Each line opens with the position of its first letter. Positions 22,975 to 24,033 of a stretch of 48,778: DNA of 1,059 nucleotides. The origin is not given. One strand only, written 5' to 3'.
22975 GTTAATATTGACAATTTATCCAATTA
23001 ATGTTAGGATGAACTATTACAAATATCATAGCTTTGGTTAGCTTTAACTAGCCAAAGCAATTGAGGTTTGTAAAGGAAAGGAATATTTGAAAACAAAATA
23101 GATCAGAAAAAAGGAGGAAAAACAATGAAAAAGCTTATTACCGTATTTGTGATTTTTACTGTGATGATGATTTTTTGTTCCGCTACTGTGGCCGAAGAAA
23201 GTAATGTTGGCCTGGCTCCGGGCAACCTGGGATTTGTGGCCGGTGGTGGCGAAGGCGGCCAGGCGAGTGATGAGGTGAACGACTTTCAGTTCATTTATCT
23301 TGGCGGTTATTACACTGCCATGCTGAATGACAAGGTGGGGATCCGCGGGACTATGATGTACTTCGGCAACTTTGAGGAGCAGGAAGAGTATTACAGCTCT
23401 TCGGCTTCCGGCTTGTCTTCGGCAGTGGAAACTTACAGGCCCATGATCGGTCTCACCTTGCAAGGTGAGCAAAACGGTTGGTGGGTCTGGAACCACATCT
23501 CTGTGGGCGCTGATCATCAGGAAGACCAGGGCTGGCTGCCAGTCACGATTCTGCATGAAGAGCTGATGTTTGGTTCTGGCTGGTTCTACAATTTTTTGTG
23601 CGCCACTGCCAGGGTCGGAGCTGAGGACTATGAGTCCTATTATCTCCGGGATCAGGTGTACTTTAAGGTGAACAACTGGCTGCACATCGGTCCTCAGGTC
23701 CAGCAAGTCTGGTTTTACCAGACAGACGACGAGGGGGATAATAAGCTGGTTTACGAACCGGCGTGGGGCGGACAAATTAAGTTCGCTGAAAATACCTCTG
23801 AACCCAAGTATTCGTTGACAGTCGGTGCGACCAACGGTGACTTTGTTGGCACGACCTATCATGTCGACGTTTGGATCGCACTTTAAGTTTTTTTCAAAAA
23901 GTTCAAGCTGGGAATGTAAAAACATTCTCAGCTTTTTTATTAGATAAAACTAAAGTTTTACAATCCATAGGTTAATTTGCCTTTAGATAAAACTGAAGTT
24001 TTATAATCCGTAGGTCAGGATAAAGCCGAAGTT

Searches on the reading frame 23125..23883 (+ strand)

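Call 5: search_protein_families(library=pfam, proteins=[window:23125-23883:+], max_evalue=1)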
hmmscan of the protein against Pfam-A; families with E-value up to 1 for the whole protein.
window:23125-23883:+ (253 aa): 0 families

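Call 20: search_protein_families(library=ncbifam, proteins=[window:23125-23883:+], max_evalue=1)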
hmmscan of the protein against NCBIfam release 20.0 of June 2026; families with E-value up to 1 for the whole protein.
window:23125-23883:+ (253 aa): 1 family
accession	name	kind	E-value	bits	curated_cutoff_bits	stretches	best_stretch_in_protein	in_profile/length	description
NF041428.1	TrsH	subfamily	0.66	10.1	150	1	1-25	1-25/149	TrsH/TraH family protein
